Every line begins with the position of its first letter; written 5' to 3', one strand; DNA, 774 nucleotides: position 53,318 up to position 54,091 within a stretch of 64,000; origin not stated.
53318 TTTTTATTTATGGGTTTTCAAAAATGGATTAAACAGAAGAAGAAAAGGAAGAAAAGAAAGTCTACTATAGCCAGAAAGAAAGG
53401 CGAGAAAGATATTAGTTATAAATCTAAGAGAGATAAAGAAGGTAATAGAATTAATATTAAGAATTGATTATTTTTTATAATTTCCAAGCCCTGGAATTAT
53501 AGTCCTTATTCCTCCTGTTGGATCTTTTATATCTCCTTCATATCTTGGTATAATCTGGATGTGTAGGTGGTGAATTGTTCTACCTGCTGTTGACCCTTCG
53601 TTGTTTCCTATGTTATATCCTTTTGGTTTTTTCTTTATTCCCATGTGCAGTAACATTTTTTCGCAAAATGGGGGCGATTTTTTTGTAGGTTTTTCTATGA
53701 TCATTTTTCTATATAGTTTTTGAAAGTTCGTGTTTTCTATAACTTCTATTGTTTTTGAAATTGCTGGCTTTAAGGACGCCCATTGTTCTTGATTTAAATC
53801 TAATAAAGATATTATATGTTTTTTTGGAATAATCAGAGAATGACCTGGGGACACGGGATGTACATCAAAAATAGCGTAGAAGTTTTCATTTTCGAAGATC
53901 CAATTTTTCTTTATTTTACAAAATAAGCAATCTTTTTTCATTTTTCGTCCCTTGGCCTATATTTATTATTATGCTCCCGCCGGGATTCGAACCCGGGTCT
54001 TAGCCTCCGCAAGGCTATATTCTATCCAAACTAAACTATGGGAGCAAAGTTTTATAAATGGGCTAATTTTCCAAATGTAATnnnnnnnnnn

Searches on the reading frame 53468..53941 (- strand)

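Call 79: search_protein_families(library=pfam, proteins=[window:53468-53941:-], max_evalue=0.001)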
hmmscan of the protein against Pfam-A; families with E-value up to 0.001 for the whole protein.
window:53468-53941:- (157 aa): 3 families
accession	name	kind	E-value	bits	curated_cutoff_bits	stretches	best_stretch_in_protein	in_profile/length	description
PF01230.28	HIT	-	7.6e-18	65.4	21.5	1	10-135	4-97/98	HIT domain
PF11969.13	DcpS_C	-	4.3e-09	37.3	24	1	6-76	3-77/114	Scavenger mRNA decapping enzyme C-term binding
PF04677.20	CwfJ_C_1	-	0.00095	19.5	21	0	18-58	32-72/122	Protein similar to CwfJ C-terminus 1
